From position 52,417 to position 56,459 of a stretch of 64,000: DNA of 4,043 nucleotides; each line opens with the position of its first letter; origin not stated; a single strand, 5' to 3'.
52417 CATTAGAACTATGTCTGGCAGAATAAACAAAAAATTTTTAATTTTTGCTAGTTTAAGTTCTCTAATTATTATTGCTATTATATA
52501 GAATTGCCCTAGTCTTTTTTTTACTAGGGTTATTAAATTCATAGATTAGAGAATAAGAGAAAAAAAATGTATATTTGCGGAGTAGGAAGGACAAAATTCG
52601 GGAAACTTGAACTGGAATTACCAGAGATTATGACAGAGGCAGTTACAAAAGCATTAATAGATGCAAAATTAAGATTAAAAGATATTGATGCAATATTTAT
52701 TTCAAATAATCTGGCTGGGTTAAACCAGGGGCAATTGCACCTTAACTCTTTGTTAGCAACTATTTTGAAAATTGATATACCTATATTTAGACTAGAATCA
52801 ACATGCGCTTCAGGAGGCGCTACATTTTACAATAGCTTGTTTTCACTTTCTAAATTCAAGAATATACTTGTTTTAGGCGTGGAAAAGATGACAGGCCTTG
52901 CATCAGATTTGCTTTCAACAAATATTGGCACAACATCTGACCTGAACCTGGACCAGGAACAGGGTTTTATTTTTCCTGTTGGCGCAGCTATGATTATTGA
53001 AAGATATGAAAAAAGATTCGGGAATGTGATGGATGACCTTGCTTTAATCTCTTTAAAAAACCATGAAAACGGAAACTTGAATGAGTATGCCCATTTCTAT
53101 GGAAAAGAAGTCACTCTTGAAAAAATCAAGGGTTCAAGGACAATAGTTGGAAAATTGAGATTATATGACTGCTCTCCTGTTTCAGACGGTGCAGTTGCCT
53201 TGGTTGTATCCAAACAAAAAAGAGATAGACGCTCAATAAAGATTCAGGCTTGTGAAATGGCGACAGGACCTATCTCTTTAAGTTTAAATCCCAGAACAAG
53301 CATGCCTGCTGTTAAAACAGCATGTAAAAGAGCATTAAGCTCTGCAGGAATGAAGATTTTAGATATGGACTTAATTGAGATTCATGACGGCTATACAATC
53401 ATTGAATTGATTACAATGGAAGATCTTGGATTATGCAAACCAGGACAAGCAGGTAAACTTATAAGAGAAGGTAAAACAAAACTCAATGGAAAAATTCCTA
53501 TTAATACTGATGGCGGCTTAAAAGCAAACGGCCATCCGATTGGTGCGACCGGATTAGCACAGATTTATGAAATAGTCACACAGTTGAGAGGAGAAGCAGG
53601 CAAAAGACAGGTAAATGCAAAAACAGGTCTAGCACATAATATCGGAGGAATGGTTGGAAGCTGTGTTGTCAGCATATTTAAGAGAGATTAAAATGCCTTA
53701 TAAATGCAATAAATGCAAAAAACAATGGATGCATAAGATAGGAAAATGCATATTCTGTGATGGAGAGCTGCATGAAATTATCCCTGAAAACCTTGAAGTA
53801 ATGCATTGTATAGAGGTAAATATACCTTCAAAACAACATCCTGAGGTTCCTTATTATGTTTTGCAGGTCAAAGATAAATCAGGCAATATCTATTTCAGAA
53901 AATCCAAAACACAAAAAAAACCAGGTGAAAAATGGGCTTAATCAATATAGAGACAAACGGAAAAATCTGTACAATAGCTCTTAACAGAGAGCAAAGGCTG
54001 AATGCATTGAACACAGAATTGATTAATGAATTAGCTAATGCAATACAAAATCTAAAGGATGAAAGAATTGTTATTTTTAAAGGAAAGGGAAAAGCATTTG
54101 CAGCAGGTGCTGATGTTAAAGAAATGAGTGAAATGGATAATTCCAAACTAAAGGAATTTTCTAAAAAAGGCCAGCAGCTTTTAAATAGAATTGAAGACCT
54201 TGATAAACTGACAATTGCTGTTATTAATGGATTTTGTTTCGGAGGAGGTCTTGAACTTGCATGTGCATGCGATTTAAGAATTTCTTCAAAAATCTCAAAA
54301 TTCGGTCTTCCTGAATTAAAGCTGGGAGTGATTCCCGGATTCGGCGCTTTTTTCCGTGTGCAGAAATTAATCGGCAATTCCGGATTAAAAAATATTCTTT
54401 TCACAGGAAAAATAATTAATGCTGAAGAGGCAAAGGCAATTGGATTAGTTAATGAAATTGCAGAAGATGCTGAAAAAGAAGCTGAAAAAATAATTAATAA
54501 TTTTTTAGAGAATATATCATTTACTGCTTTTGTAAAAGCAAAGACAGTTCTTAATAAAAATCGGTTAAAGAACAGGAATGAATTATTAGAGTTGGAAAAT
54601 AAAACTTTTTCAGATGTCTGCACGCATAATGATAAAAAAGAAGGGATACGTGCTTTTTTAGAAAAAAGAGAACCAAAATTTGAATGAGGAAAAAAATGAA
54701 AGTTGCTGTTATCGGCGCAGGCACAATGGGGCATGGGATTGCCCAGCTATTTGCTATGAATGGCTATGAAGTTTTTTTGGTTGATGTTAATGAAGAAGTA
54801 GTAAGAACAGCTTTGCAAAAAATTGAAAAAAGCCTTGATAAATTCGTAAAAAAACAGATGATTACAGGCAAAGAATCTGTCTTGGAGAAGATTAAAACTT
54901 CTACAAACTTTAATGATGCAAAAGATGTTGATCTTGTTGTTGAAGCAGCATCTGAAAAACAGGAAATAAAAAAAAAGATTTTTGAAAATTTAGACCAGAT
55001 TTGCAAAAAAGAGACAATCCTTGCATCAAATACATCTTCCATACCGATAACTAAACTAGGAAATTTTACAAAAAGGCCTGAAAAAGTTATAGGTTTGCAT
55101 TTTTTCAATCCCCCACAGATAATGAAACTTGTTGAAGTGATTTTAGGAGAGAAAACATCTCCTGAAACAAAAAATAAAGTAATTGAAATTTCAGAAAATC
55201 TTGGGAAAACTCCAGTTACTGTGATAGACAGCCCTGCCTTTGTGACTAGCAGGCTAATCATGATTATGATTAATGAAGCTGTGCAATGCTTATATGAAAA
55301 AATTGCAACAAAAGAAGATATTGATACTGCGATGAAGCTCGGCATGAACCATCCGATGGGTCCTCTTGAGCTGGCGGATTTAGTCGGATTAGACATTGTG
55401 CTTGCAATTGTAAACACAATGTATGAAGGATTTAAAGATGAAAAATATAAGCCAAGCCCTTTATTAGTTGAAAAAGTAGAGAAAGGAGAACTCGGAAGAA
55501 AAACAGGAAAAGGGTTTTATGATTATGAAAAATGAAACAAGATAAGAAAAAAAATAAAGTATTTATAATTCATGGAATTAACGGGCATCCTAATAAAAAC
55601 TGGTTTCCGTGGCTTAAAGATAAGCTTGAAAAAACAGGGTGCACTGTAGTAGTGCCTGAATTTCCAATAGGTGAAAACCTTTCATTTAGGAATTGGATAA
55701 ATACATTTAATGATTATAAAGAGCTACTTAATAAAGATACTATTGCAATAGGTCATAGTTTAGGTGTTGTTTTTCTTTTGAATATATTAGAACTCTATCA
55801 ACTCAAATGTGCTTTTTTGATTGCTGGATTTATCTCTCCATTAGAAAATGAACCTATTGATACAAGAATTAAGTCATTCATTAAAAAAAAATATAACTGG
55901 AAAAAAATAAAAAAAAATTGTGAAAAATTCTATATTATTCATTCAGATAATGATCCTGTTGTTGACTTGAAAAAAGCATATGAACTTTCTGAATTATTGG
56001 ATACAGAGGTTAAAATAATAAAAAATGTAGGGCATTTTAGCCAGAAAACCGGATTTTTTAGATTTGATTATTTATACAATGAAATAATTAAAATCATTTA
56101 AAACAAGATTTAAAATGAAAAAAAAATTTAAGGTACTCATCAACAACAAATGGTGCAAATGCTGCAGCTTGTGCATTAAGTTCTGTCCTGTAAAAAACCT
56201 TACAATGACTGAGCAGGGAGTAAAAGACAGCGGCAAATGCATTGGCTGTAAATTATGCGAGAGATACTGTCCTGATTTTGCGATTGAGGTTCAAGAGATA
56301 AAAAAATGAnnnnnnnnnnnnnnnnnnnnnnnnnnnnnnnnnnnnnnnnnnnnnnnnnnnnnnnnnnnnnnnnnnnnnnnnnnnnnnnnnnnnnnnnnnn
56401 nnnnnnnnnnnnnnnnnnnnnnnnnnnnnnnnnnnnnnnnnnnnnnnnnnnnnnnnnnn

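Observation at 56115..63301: Two tandem OFOR operons in delta-X-alpha-beta-gamma order, each with an NAD(P) oxidoreductase inserted between delta and alpha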

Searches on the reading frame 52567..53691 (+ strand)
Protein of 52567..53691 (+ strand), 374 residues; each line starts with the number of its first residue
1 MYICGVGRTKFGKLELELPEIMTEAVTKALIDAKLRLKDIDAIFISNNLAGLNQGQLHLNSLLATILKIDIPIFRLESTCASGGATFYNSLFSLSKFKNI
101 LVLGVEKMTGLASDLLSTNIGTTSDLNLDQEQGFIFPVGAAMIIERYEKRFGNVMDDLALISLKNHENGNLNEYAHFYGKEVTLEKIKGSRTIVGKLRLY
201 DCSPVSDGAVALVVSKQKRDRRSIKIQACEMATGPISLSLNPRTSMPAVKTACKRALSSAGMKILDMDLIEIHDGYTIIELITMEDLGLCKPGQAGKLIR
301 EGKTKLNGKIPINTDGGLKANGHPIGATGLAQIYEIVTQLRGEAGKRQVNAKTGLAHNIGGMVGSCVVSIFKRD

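Call 4: search_protein_families(library=pfam, proteins=[window:52567-53691:+])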
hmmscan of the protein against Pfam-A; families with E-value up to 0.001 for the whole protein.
window:52567-53691:+ (374 aa): 3 families
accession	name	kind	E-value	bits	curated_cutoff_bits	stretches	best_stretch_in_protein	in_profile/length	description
PF22691.2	Thiolase_C_1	-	4.9e-43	146.8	28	1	244-373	15-144/144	Thiolase C-terminal domain-like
PF00108.29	Thiolase_N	-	4.3e-14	53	26.4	1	2-216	2-258/260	Thiolase, N-terminal domain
PF02803.24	Thiolase_C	-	1.2e-11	44.7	27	1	248-351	23-108/123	Thiolase, C-terminal domain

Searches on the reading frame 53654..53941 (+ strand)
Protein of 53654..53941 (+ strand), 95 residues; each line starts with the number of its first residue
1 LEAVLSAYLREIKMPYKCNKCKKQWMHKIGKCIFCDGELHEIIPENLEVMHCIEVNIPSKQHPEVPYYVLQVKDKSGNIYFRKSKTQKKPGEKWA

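Call 4: search_protein_families(library=pfam, proteins=[window:53654-53941:+])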
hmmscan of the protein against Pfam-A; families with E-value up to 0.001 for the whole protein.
window:53654-53941:+ (95 aa): 1 family
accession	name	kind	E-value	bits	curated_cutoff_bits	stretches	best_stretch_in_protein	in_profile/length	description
PF23470.1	Zn_ribbon_PF0610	-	0.00057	20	26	0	10-26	13-29/39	PF0610 rubredoxin-like zinc beta-ribbon domain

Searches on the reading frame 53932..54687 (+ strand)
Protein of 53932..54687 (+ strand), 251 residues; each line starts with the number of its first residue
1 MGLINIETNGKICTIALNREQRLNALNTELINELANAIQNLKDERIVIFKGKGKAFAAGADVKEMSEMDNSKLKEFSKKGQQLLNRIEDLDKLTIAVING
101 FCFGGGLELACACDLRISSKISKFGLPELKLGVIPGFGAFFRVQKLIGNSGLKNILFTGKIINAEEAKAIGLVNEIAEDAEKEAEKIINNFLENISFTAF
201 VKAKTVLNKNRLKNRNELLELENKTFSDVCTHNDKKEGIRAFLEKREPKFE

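Call 4: search_protein_families(library=pfam, proteins=[window:53932-54687:+])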
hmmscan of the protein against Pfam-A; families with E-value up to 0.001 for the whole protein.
window:53932-54687:+ (251 aa): 2 families
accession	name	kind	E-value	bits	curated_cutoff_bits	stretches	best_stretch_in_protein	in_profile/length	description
PF00378.25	ECH_1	-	4.1e-59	200.4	27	1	7-251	1-249/251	Enoyl-CoA hydratase/isomerase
PF16113.10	ECH_2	-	4.2e-36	125.5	27.2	1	13-182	2-177/335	Enoyl-CoA hydratase/isomerase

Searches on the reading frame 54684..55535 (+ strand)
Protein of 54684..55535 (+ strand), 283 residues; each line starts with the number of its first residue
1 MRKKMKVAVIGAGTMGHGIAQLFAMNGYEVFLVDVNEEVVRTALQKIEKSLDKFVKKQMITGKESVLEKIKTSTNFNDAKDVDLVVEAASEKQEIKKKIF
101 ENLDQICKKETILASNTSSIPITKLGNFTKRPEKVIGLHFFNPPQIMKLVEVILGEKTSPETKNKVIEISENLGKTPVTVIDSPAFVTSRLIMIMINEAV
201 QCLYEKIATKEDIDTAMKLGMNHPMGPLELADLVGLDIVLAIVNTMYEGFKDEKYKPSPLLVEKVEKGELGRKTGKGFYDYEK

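Call 4: search_protein_families(library=pfam, proteins=[window:54684-55535:+])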
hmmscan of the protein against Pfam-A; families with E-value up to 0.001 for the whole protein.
window:54684-55535:+ (283 aa): 11 families
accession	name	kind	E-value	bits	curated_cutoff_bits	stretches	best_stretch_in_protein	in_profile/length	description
PF02737.24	3HCDH_N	-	9.9e-67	224.8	22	1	6-182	1-179/180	3-hydroxyacyl-CoA dehydrogenase, NAD binding domain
PF00725.27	3HCDH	-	2.3e-34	118.2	22.1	1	186-281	2-97/97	3-hydroxyacyl-CoA dehydrogenase, C-terminal domain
PF03446.21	NAD_binding_2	-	1e-06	29.3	21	1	6-117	1-93/161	NAD binding domain of 6-phosphogluconate dehydrogenase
PF03721.20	UDPG_MGDP_dh_N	-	2e-06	28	27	1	5-78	1-78/187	UDP-glucose/GDP-mannose dehydrogenase family, NAD binding domain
PF01210.29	NAD_Gly3P_dh_N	-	5.6e-06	26.9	23.1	1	6-117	1-103/158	NAD-dependent glycerol-3-phosphate dehydrogenase N-terminus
PF03807.23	F420_oxidored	-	2.2e-05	25.4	21.6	1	6-67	1-64/94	NADP oxidoreductase coenzyme F420-dependent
PF07992.20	Pyr_redox_2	-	4.8e-05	23.4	26.1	1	5-75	143-214/291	Pyridine nucleotide-disulphide oxidoreductase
PF00106.31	adh_short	-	0.00021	21.2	26.6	1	7-91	3-87/195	short chain dehydrogenase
PF00070.33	Pyr_redox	-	0.00041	21.3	22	1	6-70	1-66/82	Pyridine nucleotide-disulphide oxidoreductase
PF02254.24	TrkA_N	-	0.00051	20.8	23.8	0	7-46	1-40/116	TrkA-N domain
PF13561.12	adh_short_C2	-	0.00067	19.7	27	1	15-94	8-84/236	Enoyl-(Acyl carrier protein) reductase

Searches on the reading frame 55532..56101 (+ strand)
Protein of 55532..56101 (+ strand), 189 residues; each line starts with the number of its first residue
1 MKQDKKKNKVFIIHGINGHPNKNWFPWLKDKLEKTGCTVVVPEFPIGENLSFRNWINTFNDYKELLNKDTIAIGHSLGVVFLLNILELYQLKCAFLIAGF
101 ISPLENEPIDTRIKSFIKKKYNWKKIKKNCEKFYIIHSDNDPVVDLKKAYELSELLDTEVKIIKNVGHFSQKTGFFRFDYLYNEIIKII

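Call 4: search_protein_families(library=pfam, proteins=[window:55532-56101:+])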
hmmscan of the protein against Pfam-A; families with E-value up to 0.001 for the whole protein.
window:55532-56101:+ (189 aa): 3 families
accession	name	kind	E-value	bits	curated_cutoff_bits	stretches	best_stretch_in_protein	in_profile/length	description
PF06821.19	Ser_hydrolase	-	3e-18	66.8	22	1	11-182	2-167/172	Serine hydrolase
PF00561.26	Abhydrolase_1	-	2e-09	37.9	25.8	0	123-174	200-244/245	alpha/beta hydrolase fold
PF12697.13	Abhydrolase_6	-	0.00042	21.5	26.3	0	10-99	1-93/217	Alpha/beta hydrolase family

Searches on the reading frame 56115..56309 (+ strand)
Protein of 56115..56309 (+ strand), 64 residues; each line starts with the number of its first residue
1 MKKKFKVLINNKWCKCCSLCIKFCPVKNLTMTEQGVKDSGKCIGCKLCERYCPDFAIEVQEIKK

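Call 3: search_protein_families(library=pfam, proteins=[window:56115-56309:+])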
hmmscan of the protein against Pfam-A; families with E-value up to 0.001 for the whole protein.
window:56115-56309:+ (64 aa): 10 families
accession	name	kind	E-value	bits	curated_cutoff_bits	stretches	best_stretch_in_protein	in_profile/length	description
PF00037.32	Fer4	-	6.6e-08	32.5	21.1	1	37-58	3-24/24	4Fe-4S binding domain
PF13237.11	Fer4_10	-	1.8e-07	31.4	25.5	1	7-53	2-53/53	4Fe-4S dicluster domain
PF12838.12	Fer4_7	-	2.2e-07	31.6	27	1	41-61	1-21/52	4Fe-4S dicluster domain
PF14697.11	Fer4_21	-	6.9e-07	29.7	35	1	9-57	3-57/59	4Fe-4S dicluster domain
PF12797.12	Fer4_2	-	8.4e-06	25.9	24.5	1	37-53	5-21/22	4Fe-4S binding domain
PF13484.11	Fer4_16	-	7.9e-05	23.8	30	0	41-60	1-20/66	4Fe-4S double cluster binding domain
PF12837.12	Fer4_6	-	0.00019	21.7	25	1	38-54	5-21/24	4Fe-4S binding domain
PF12800.12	Fer4_4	-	0.00026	21.5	24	0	41-53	3-15/17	4Fe-4S binding domain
PF13187.11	Fer4_9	-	0.00083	19.8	27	0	14-55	2-50/52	4Fe-4S dicluster domain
PF25160.1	LdpA_Fe-S-bd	-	0.00092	19.4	27.6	0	15-61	4-47/49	LdpA Fe-S cluster-binding domain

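Call 5: search_protein_families(library=ncbifam, proteins=[window:56115-56309:+], max_evalue=0.00001)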
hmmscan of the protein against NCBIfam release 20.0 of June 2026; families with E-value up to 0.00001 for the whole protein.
window:56115-56309:+ (64 aa): 17 families
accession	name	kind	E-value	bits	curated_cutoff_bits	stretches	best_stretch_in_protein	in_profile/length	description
NF007205.0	PRK09626.1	equivalog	1.2e-11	44.5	93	1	3-61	8-75/105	2-oxoglutarate-acceptor oxidoreductase subunit OorD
TIGR02179.1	PorD_KorD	subfamily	8.9e-11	41.8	60.05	1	35-62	20-47/78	2-oxoacid:acceptor oxidoreductase, delta subunit, pyruvate/2-ketoisovalerate family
NF038196.1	ferrodoxin_EFR1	subfamily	6.1e-09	36.3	75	1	3-61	178-233/242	EFR1 family ferrodoxin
TIGR01971.1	NuoI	subfamily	1.1e-08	34.7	113.05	0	39-63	41-65/121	NADH-quinone oxidoreductase, chain I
NF042987.1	OGOR_delta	exception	1.6e-08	34.5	125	1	7-60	26-88/89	2-oxoglutarate ferredoxin oxidoreductase subunit delta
NF040684.1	PorD_Arch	equivalog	4.8e-08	33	120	0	37-61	29-53/85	pyruvate synthase subunit PorD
NF004537.0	PRK05888.1-3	equivalog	1.5e-07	31.1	163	0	8-34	109-135/204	NADH-quinone oxidoreductase subunit NuoI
NF045874.1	Vhu_polyferre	exception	1.9e-07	30.2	600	1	12-60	128-177/381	F420-non-reducing hydrogenase associated-polyferredoxin VhuB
TIGR04395.1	cutC_activ_rSAM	equivalog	2.3e-07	30.4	360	1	1-60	43-106/309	choline TMA-lyase-activating enzyme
NF007202.0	PRK09623.1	equivalog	3.1e-07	30.7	166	0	6-33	75-102/105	3-methyl-2-oxobutanoate dehydrogenase subunit delta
TIGR01944.1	rnfB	subfamily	3.5e-07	29.9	68.7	1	4-62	105-165/190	RnfABCDGE type electron transport complex subunit B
NF040864.1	HgcB_ferredoxin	equivalog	1e-06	28.5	99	1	9-60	11-64/93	mercury methylation ferredoxin HgcB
NF042909.1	FMH_DH_FwdF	exception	2.1e-06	27.1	375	0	39-61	137-159/336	tungsten-dependent formylmethanofuran dehydrogenase subunit FwdF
TIGR02700.1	flavo_MJ0208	hypoth_equivalog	4.5e-06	26.1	251.35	1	6-59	142-196/234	dihydromethanopterin reductase (acceptor)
NF003475.0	PRK05113.1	equivalog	4.6e-06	26.6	203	1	7-63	108-166/190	electron transport complex subunit RsxB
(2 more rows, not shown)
